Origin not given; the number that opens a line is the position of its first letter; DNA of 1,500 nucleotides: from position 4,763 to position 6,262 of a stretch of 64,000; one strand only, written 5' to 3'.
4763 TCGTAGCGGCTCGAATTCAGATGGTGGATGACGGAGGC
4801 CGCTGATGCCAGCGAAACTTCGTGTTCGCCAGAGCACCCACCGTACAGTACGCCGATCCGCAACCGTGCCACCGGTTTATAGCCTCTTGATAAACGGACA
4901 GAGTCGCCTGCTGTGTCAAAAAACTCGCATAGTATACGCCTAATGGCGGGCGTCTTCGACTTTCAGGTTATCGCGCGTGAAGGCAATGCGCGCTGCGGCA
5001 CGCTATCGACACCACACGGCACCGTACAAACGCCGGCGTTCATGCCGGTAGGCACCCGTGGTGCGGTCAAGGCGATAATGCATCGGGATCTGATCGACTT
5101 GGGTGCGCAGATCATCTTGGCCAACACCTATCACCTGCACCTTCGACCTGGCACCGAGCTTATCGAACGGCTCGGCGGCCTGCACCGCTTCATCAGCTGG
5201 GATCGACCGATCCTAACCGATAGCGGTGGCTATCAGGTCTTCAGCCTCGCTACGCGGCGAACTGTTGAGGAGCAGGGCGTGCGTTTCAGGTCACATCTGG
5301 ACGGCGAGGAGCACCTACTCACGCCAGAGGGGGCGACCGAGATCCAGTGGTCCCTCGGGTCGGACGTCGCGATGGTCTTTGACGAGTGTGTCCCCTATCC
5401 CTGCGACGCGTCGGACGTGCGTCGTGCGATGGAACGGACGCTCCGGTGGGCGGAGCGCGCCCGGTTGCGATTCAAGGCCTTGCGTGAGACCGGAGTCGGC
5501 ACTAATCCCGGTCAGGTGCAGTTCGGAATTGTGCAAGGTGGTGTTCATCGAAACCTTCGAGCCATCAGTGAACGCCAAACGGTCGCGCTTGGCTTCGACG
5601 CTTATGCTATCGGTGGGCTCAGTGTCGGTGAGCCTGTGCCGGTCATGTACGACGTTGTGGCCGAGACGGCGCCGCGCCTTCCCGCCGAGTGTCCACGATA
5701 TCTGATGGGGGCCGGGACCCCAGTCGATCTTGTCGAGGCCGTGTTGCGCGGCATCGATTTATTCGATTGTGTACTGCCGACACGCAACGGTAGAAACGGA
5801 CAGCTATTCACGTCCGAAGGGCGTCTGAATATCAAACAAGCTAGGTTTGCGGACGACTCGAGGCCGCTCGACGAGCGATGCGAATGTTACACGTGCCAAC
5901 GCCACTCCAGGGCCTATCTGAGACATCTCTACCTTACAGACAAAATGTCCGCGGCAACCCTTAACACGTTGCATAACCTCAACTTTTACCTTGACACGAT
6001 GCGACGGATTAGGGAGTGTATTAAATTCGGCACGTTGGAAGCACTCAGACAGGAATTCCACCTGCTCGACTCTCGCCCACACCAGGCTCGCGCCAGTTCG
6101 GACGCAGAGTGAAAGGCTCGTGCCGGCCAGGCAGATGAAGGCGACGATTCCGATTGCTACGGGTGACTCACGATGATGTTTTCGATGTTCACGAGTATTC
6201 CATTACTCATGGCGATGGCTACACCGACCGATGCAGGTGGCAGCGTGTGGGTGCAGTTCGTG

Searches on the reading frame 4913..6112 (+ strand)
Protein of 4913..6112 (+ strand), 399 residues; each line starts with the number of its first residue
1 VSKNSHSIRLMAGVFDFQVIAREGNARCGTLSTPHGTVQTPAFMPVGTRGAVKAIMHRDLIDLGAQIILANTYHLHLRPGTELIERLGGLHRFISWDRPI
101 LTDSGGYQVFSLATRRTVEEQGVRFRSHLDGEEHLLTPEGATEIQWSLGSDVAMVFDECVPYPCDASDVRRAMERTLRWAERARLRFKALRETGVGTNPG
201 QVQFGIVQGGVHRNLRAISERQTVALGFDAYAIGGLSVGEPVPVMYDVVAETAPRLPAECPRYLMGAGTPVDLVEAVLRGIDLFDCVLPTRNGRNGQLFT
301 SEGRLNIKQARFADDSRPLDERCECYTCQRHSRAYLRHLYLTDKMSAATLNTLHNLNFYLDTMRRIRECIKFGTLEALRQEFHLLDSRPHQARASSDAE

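Call 8: search_protein_families(library=ncbifam, proteins=[window:4913-6112:+], max_evalue=1)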
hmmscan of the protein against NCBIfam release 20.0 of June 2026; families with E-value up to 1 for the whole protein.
window:4913-6112:+ (399 aa): 4 families
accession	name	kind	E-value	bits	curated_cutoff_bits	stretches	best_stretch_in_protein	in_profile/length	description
TIGR00430.1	Q_tRNA_tgt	equivalog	4.9e-145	483.1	306.75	1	17-383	1-360/368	tRNA guanosine(34) transglycosylase Tgt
TIGR00449.1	tgt_general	superfamily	5.4e-142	473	47.6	1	17-382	1-358/367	tRNA-guanine transglycosylase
TIGR00432.2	arcsn_tRNA_tgt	equivalog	6.3e-39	133.6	350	2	142-378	107-326/441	tRNA guanosine(15) transglycosylase TgtA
NF040592.1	tRNA_mod_ArcS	equivalog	8.5e-11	41.2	440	1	229-375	97-225/575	archaeosine synthase subunit alpha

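Call 9: search_protein_families(library=pfam, proteins=[window:4913-6112:+], max_evalue=1)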
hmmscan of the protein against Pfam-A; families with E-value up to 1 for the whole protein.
window:4913-6112:+ (399 aa): 1 family
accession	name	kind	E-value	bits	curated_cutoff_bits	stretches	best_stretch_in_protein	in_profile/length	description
PF01702.25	TGT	-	2.7e-152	507.4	26.3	1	25-383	2-352/357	Queuine tRNA-ribosyltransferase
